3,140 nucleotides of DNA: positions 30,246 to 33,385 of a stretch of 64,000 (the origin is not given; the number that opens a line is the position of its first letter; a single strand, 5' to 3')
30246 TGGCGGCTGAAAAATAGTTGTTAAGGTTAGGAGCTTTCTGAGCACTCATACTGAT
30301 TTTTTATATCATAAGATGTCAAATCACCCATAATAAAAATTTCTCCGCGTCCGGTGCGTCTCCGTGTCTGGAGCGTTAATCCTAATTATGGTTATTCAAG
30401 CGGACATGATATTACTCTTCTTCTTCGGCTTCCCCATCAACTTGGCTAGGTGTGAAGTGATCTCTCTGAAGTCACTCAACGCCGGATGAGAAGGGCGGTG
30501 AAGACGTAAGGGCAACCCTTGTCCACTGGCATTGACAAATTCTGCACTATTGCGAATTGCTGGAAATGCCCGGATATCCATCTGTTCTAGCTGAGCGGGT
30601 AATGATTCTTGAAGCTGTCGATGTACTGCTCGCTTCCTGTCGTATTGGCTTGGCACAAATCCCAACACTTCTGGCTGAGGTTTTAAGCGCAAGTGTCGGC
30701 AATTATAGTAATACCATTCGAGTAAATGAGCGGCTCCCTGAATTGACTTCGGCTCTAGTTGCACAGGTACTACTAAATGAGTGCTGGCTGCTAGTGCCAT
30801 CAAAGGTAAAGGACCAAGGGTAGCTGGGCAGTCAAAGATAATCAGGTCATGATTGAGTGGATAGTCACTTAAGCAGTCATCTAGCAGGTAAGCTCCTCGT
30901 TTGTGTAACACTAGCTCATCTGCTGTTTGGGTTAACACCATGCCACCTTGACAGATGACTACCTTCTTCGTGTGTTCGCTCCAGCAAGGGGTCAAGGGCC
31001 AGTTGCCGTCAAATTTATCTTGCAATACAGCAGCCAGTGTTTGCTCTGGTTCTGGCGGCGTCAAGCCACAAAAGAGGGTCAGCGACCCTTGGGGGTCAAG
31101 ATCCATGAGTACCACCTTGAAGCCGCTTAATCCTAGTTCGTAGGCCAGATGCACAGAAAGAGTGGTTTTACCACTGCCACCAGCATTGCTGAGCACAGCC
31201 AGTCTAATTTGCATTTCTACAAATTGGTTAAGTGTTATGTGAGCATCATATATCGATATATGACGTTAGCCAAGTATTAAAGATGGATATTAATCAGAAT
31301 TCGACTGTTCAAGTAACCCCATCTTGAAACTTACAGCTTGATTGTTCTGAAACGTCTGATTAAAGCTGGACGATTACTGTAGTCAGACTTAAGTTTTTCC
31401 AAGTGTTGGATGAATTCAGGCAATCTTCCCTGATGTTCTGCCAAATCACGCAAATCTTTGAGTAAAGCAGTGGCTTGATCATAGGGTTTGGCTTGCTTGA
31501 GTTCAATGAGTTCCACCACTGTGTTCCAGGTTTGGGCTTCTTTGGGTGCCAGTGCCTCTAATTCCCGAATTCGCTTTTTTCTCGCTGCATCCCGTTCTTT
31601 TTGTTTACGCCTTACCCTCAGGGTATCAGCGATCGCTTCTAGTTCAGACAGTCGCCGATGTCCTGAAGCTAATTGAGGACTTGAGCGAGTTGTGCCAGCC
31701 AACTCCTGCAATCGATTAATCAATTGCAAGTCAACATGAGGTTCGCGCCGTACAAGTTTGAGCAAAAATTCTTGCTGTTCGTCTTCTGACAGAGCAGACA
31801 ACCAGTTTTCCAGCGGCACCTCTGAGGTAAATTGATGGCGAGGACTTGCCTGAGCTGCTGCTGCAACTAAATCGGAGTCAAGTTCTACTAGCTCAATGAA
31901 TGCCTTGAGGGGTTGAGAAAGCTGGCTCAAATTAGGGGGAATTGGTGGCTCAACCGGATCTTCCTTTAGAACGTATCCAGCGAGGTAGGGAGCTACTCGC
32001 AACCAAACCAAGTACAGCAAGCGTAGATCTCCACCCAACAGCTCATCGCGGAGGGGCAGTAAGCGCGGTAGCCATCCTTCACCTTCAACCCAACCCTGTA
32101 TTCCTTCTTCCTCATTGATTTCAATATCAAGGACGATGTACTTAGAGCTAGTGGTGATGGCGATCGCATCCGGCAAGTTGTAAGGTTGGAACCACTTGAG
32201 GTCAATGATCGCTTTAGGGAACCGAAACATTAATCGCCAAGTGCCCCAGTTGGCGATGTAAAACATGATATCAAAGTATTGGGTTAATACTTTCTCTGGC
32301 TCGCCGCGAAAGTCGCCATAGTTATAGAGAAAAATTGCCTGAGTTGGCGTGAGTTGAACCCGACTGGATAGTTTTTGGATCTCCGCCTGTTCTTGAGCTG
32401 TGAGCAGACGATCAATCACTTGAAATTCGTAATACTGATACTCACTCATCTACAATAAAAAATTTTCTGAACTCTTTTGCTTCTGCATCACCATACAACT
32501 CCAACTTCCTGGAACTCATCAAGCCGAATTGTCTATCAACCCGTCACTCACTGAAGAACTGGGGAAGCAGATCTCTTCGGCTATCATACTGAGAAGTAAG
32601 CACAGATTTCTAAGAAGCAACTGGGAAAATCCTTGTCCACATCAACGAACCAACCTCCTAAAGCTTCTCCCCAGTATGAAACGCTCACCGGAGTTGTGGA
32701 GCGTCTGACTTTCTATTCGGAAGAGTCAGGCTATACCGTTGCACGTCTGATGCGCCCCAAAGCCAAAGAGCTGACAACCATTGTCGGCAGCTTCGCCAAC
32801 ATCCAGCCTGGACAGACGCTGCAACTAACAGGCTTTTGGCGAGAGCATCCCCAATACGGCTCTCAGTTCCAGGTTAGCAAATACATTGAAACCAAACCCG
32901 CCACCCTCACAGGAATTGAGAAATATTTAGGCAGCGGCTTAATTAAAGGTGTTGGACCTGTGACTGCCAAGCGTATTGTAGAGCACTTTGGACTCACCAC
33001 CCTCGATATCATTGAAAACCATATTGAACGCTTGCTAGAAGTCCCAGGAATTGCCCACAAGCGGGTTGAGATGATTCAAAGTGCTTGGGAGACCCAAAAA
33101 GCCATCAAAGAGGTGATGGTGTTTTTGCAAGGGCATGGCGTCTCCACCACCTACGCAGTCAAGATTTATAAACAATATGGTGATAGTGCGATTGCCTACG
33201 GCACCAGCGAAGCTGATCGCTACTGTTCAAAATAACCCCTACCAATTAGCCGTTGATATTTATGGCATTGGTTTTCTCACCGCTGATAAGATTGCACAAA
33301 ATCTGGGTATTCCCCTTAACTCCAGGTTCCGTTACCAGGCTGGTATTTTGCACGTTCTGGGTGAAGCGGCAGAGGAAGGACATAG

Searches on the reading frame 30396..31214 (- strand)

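Call 24: search_protein_families(library=pfam, proteins=[window:30396-31214:-], max_evalue=0.001)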
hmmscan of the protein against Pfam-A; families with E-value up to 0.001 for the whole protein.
window:30396-31214:- (272 aa): 5 families
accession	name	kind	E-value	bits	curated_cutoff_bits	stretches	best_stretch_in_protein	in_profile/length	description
PF13614.12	AAA_31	-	2.6e-28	99.6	27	1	5-166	4-162/177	AAA domain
PF01656.29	CbiA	-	2.7e-14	53.6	25.4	1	5-235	1-124/125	CobQ/CobB/MinD/ParA nucleotide binding domain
PF09140.17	MipZ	-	3.4e-07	30.3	20.7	1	7-41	4-39/262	ATPase MipZ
PF10609.15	ParA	-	5.3e-07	29.7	27.1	1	5-44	6-46/246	NUBPL iron-transfer P-loop NTPase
PF02374.21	ArsA_ATPase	-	0.0007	19.3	24.3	0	6-45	4-43/305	Anion-transporting ATPase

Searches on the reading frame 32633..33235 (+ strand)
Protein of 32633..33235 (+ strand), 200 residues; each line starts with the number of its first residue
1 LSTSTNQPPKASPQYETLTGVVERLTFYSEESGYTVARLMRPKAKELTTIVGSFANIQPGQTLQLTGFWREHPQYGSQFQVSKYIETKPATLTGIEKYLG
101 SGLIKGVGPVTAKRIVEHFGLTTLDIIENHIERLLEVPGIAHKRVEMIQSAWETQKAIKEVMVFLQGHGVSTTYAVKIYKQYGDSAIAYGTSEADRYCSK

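Call 24: search_protein_families(library=pfam, proteins=[window:32633-33235:+], max_evalue=0.001)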
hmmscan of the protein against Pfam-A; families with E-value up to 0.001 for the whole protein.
window:32633-33235:+ (200 aa): 4 families
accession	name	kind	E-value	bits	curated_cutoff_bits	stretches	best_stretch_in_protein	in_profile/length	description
PF23139.1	OB_YrrC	-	2e-25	89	27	1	16-89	2-76/76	ATP-dependent DNA helicase YrrC, OB-fold domain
PF14490.11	HHH_RecD2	-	1.1e-13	51.4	27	1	155-188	2-35/92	ATP-dependent RecD2 DNA helicase HHH domain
PF14520.12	HHH_5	-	2.2e-09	38.1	27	1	104-153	7-56/57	Helix-hairpin-helix domain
PF12826.13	HHH_2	-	0.00087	19.8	27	0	104-156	8-59/64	Helix-hairpin-helix motif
